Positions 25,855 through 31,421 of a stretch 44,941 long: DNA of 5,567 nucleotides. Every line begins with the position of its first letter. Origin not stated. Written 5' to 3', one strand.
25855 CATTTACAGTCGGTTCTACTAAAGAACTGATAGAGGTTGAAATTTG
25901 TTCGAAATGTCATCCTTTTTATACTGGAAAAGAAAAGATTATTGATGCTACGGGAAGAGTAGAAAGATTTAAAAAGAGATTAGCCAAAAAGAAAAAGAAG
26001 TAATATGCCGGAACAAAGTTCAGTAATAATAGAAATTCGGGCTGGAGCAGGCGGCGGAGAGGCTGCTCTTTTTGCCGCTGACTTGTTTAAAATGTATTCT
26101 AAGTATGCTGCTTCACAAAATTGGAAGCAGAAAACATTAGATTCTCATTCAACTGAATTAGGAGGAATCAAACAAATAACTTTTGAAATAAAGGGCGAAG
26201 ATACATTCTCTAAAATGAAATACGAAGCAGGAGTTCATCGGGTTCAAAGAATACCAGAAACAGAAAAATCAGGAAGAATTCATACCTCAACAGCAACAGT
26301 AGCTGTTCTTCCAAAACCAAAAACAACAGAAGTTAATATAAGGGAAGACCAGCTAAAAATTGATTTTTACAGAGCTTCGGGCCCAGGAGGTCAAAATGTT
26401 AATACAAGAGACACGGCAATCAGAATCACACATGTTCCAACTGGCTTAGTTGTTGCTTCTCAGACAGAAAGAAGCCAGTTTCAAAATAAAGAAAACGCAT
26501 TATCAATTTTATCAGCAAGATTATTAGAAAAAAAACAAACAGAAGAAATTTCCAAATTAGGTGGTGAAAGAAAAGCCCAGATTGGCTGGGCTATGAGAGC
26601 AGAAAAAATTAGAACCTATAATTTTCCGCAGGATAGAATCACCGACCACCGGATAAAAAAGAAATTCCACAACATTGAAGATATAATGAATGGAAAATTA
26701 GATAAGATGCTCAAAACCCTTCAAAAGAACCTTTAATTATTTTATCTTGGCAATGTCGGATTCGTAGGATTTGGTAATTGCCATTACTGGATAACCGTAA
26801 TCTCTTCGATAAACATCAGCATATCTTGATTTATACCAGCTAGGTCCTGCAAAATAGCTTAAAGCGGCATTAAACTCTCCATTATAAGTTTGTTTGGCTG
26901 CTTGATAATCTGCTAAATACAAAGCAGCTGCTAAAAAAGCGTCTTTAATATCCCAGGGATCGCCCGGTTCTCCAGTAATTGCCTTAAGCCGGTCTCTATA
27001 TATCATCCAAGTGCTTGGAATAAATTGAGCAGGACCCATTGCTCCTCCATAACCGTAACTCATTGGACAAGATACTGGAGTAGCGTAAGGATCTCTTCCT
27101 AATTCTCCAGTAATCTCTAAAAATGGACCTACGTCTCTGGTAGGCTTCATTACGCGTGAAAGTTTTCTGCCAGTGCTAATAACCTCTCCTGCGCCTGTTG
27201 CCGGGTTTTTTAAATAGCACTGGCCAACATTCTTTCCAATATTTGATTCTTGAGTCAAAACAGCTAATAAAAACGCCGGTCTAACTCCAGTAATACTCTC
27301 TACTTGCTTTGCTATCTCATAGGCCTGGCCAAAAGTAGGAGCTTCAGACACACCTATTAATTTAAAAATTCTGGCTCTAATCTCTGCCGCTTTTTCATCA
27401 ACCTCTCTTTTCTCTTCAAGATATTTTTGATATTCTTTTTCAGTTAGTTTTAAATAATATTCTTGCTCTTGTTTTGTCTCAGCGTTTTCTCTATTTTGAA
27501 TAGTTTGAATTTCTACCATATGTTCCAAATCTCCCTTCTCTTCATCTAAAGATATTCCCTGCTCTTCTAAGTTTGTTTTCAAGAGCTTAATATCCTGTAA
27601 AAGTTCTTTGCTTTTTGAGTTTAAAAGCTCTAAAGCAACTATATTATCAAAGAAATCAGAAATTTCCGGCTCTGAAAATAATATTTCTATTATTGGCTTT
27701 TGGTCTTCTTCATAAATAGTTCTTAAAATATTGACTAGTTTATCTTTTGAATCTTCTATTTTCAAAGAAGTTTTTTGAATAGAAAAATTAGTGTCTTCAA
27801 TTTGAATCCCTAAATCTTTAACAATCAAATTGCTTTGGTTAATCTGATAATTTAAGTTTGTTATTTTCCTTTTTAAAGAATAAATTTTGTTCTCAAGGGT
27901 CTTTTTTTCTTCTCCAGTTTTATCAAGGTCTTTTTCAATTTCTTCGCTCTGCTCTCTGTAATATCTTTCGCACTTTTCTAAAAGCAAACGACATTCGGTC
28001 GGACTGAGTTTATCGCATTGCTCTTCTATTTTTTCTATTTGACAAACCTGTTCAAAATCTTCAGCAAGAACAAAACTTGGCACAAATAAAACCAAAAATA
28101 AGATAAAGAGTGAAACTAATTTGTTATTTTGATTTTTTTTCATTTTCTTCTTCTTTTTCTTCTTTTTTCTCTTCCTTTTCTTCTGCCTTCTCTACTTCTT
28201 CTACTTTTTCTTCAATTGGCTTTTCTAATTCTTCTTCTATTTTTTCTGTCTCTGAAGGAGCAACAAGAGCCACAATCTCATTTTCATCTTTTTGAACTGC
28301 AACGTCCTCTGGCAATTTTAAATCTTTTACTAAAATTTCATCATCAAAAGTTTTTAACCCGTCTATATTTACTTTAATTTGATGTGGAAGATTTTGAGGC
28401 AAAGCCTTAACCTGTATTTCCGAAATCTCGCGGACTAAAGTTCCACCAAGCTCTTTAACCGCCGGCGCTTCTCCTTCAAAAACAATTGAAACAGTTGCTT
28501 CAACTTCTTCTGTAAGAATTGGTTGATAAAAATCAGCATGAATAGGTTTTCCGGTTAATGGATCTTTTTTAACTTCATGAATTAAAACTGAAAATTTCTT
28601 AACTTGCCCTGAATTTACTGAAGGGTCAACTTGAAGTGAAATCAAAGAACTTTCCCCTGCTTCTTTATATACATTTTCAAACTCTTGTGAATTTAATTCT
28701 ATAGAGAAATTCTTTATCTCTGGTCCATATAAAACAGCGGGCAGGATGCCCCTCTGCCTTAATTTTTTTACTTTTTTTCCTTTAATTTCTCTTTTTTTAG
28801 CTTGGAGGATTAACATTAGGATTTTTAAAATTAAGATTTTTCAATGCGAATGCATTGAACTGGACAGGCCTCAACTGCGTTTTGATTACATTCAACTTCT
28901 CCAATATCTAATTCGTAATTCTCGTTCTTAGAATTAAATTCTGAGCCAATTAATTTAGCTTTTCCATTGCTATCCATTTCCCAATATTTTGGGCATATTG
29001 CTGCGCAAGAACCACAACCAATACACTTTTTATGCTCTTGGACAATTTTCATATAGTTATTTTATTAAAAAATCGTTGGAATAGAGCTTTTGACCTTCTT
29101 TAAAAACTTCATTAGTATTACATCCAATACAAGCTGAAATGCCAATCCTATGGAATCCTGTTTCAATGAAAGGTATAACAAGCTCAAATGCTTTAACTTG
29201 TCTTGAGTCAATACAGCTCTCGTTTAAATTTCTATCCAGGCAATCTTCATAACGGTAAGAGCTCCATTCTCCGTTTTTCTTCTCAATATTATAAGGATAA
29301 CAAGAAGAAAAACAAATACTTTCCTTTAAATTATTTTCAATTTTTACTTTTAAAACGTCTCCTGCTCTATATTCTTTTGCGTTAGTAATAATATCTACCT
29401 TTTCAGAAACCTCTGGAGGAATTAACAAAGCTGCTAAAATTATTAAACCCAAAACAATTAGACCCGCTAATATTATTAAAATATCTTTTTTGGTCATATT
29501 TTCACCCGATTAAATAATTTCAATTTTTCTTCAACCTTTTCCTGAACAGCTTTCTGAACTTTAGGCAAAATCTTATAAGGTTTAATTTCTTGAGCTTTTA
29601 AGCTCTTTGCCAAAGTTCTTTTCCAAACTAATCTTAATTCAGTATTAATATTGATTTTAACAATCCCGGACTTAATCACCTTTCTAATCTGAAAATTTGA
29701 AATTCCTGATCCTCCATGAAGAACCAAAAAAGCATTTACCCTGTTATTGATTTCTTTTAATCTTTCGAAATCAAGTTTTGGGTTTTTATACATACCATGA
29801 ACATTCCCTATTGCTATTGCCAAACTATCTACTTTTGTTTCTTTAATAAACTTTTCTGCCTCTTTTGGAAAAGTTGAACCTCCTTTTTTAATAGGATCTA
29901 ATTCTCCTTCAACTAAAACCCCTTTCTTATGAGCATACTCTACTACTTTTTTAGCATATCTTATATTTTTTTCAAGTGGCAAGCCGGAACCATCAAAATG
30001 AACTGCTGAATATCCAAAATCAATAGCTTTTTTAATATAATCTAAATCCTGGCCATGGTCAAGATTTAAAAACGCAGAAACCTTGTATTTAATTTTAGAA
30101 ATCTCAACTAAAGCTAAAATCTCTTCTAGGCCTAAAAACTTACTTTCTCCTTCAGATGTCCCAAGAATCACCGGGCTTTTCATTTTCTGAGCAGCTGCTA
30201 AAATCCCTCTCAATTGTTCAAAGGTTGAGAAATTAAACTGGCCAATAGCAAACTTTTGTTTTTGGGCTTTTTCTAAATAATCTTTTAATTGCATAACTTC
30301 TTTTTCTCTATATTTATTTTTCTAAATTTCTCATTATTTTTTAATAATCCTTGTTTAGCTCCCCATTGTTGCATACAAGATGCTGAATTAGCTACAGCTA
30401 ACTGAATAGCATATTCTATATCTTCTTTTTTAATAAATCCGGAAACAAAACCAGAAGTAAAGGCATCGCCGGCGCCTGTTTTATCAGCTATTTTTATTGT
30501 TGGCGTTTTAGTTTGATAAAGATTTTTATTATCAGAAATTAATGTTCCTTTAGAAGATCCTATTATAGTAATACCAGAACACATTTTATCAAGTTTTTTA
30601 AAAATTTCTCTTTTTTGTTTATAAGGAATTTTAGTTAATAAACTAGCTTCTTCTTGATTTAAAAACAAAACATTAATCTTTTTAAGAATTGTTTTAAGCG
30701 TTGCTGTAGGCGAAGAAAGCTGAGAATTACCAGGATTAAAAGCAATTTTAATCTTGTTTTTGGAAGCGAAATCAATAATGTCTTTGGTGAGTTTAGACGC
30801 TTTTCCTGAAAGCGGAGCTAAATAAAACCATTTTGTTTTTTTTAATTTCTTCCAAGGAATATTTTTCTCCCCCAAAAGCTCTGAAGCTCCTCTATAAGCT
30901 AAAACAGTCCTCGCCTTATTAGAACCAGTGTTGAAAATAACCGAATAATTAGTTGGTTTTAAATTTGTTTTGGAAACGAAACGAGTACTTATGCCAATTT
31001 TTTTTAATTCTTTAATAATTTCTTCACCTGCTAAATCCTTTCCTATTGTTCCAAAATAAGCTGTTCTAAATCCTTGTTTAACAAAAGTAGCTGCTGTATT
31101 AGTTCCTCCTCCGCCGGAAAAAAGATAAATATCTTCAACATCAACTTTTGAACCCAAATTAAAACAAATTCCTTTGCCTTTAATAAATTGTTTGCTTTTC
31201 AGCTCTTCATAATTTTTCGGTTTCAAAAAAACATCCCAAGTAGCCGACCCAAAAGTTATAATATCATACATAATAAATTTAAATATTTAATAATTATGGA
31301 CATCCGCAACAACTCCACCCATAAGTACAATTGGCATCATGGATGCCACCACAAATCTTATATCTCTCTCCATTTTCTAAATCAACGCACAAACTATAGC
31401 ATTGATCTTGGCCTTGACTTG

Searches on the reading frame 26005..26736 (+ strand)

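Call 43: search_protein_families(library=pfam, proteins=[window:26005-26736:+], max_evalue=0.00001)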
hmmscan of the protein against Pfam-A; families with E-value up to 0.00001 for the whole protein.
window:26005-26736:+ (243 aa): 2 families
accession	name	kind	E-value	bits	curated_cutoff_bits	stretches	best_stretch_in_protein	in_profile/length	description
PF03462.23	PCRF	-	1.9e-45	155.5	24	1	4-99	99-194/194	PCRF domain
PF00472.26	RF-1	-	4.3e-39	133.5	35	1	108-216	3-116/116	RF-1 domain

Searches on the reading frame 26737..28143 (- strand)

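Call 43: search_protein_families(library=pfam, proteins=[window:26737-28143:-], max_evalue=0.00001)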
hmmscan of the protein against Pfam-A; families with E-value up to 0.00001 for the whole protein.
window:26737-28143:- (468 aa): 1 family
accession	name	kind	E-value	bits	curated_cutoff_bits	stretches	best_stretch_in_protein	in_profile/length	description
PF13406.11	SLT_2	-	2.2e-07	30.8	24.3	1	247-413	45-199/292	Transglycosylase SLT domain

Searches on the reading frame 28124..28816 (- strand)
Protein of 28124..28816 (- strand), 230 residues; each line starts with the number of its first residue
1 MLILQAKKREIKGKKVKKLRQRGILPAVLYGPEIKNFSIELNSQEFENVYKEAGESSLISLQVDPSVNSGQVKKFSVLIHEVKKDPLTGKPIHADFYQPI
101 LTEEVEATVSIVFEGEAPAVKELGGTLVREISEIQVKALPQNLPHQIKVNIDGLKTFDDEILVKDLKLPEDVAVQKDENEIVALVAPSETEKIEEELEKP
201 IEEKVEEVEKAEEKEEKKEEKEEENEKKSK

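Call 43: search_protein_families(library=pfam, proteins=[window:28124-28816:-], max_evalue=0.00001)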
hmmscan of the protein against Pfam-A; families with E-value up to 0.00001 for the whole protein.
window:28124-28816:- (230 aa): 2 families
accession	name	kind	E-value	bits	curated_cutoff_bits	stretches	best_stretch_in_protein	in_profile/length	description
PF01386.24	Ribosomal_L25p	-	1.5e-20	73.9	23.6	1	4-96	1-82/82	Ribosomal L25p family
PF14693.11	Ribosomal_TL5_C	-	5.3e-20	72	27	1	104-187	1-82/84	Ribosomal protein TL5, C-terminal domain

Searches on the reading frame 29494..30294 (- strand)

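Call 43: search_protein_families(library=pfam, proteins=[window:29494-30294:-], max_evalue=0.00001)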
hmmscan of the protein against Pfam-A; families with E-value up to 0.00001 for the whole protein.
window:29494-30294:- (266 aa): 1 family
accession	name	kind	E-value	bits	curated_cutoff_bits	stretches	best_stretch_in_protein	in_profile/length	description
PF01116.26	F_bP_aldolase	-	2.7e-82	276.8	25.5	1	2-263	2-274/277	Fructose-bisphosphate aldolase class-II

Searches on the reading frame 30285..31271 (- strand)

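Call 43: search_protein_families(library=pfam, proteins=[window:30285-31271:-], max_evalue=0.00001)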
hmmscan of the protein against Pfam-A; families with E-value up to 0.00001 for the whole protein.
window:30285-31271:- (328 aa): 1 family
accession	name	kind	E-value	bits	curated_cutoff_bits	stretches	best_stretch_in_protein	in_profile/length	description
PF00294.29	PfkB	-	3.4e-40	138.7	25.8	1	42-307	25-297/302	pfkB family carbohydrate kinase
